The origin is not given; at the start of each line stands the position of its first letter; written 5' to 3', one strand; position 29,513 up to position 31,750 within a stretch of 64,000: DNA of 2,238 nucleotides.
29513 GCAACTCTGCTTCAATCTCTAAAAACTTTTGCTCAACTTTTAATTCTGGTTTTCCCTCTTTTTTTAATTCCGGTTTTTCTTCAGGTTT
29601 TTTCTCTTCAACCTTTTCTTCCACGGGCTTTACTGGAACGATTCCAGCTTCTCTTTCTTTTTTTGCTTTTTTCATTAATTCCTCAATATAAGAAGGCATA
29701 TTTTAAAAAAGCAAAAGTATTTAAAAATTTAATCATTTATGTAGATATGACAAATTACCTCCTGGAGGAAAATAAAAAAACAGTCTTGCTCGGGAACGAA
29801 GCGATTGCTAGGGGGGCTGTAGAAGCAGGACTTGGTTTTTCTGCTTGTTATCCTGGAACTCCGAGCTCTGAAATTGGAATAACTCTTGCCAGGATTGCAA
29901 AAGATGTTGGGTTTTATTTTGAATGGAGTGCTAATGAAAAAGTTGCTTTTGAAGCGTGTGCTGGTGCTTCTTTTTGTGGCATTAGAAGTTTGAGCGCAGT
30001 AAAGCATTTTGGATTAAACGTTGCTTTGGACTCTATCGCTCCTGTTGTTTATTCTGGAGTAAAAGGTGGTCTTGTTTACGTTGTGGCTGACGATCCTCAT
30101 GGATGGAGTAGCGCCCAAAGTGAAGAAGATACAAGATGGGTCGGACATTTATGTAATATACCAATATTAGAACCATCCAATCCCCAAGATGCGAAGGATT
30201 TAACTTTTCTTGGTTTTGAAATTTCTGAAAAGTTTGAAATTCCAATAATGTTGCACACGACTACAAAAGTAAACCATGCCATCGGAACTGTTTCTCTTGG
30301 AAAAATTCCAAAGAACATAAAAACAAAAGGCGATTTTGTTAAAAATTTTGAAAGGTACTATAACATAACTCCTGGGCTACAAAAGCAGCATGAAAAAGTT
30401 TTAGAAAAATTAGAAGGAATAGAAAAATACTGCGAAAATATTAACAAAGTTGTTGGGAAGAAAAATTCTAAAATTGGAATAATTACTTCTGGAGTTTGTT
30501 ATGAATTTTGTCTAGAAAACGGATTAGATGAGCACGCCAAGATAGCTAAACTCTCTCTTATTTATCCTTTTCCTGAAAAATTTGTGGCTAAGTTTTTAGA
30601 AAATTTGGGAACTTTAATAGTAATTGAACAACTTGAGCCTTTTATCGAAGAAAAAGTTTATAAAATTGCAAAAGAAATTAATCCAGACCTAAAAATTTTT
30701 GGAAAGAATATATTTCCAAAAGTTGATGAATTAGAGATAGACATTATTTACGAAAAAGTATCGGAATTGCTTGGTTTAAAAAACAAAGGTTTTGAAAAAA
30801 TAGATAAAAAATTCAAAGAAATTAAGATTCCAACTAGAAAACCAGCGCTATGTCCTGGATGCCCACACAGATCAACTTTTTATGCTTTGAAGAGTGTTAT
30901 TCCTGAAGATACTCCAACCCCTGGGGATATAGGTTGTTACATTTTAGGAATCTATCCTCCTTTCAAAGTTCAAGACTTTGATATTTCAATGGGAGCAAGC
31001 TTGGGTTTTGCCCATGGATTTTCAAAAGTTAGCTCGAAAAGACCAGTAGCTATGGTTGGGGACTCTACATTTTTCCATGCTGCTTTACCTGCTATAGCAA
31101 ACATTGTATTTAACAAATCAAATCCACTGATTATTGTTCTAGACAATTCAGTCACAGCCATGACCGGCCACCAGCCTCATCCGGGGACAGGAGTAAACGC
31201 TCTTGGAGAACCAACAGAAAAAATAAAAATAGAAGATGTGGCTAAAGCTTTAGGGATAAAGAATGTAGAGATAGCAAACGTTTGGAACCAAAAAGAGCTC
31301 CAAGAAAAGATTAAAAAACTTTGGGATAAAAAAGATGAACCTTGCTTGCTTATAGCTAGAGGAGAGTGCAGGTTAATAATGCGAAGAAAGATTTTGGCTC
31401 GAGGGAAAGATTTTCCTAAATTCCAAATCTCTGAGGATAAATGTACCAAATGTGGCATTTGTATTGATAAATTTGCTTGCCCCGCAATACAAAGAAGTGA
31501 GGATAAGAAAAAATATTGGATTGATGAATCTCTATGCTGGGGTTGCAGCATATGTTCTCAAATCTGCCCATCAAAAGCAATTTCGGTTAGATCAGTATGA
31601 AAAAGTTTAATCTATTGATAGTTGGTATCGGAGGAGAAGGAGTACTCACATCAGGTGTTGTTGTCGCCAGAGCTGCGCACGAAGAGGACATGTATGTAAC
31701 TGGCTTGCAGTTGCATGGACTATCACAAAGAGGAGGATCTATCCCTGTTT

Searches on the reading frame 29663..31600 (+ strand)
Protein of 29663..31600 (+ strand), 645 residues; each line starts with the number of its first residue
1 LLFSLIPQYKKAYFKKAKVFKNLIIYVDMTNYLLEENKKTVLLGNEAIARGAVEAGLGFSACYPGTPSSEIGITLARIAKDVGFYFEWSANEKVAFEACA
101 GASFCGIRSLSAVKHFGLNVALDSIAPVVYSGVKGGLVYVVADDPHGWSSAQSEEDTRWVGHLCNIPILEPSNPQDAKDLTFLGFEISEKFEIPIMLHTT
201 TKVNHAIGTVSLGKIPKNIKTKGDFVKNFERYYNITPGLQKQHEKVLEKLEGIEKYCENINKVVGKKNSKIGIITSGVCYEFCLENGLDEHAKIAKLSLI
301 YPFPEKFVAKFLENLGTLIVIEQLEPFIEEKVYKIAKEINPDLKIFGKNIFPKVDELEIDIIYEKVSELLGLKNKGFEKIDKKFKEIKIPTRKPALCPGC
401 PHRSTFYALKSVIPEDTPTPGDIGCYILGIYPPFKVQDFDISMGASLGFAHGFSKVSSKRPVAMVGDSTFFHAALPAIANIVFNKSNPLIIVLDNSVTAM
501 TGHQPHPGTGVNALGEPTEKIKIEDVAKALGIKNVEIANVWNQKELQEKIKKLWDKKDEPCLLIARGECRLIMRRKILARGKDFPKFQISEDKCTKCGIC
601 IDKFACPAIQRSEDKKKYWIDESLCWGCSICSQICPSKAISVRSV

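Call 6: search_protein_families(library=pfam, proteins=[window:29663-31600:+], max_evalue=0.01)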
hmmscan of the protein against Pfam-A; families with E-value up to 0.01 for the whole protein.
window:29663-31600:+ (645 aa): 10 families
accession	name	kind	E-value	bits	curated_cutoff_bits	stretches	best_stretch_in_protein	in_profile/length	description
PF02775.26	TPP_enzyme_C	-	2.7e-20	73.2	21.9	1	422-563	1-149/151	Thiamine pyrophosphate enzyme, C-terminal TPP binding domain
PF01855.24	POR_N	-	2.6e-14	54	27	1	51-237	2-193/231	Pyruvate flavodoxin/ferredoxin oxidoreductase, thiamine diP-bdg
PF00037.32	Fer4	-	3.3e-08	33.4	21.1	1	619-641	2-24/24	4Fe-4S binding domain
PF14697.11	Fer4_21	-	1.8e-06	28.4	35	1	588-641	2-58/59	4Fe-4S dicluster domain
PF13187.11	Fer4_9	-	3.8e-05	24.1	27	1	593-640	1-52/52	4Fe-4S dicluster domain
PF12838.12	Fer4_7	-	7.5e-05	23.6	27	1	593-639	1-52/52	4Fe-4S dicluster domain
PF12797.12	Fer4_2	-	0.00017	21.8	24.5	0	587-608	3-22/22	4Fe-4S binding domain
PF13237.11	Fer4_10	-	0.00038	20.8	25.5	1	588-636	3-53/53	4Fe-4S dicluster domain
PF12837.12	Fer4_6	-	0.0024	18.2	25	0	587-608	2-21/24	4Fe-4S binding domain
PF25160.1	LdpA_Fe-S-bd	-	0.0043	17.3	27.6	0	615-644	22-47/49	LdpA Fe-S cluster-binding domain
